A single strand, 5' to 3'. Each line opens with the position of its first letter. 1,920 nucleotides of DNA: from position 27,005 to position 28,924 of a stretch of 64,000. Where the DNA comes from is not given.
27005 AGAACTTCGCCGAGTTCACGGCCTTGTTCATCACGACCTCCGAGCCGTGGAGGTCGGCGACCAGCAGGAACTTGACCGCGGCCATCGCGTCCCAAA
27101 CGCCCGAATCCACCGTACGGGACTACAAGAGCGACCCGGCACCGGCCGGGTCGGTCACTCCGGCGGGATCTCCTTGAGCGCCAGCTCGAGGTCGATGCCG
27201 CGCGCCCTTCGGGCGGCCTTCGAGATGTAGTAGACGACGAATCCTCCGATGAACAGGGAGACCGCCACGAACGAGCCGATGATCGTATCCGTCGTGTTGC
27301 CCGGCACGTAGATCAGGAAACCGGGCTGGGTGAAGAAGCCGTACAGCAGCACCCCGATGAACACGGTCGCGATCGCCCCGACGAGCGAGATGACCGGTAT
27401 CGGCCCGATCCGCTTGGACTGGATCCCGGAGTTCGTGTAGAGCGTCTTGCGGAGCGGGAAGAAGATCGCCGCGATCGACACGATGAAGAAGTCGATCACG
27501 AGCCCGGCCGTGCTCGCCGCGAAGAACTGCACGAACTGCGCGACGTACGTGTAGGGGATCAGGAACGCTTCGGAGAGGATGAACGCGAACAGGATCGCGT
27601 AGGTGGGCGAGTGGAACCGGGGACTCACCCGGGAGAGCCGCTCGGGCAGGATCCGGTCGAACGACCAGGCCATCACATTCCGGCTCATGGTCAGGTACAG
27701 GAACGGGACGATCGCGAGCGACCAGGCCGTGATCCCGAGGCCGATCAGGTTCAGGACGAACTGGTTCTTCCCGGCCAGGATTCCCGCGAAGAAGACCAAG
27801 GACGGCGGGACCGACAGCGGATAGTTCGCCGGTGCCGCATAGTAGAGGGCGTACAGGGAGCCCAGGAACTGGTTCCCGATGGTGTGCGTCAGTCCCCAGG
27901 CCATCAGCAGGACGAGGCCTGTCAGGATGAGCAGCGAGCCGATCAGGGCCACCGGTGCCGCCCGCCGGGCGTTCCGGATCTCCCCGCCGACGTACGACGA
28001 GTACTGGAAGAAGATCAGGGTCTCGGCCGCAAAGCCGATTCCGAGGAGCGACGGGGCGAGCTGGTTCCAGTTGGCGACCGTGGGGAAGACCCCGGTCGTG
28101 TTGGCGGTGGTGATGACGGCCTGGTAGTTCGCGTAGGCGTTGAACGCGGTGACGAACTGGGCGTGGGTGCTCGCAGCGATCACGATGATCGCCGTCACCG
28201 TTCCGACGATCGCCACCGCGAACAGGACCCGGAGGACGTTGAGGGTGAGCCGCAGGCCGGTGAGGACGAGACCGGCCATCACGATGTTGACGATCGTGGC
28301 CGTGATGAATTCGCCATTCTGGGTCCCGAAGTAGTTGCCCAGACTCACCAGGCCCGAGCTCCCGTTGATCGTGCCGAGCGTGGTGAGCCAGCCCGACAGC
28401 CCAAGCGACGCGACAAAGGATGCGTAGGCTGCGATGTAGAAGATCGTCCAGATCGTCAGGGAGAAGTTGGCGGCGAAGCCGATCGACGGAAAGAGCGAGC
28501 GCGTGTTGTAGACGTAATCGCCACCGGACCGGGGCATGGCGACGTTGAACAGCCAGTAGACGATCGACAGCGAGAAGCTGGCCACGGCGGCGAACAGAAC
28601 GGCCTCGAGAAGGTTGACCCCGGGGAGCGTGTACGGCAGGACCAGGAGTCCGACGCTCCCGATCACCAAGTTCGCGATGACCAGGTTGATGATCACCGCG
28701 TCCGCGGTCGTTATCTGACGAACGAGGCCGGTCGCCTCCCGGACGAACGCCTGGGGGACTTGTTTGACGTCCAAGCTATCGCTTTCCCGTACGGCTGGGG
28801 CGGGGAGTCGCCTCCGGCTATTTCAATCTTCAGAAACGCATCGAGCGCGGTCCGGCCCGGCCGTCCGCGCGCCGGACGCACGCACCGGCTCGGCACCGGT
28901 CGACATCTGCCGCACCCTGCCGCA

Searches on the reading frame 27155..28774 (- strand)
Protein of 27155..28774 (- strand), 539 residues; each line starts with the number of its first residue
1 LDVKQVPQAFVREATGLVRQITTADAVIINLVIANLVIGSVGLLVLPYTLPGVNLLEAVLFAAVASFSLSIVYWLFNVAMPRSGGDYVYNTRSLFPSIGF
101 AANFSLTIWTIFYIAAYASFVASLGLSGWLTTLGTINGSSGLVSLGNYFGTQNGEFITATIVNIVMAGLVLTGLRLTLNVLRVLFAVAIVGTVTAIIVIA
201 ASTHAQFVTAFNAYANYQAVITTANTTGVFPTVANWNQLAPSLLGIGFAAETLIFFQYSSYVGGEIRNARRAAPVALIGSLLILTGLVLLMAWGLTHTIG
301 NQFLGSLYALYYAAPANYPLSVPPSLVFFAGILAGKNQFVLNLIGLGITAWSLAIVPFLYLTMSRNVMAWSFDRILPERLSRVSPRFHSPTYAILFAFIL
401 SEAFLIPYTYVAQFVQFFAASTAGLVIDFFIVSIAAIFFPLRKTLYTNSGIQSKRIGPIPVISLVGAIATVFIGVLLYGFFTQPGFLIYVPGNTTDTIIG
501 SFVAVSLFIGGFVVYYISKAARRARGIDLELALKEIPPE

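Call 62: search_protein_families(library=pfam, proteins=[window:27155-28774:-], max_evalue=0.0001)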
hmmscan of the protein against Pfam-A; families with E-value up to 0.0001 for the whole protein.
window:27155-28774:- (539 aa): 2 families
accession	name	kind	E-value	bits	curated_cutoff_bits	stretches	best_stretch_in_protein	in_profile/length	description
PF13520.12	AA_permease_2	-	4.3e-16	59.3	27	1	32-499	9-418/427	Amino acid permease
PF00324.27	AA_permease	-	5.4e-07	29.1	24.6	1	48-519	24-461/470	Amino acid permease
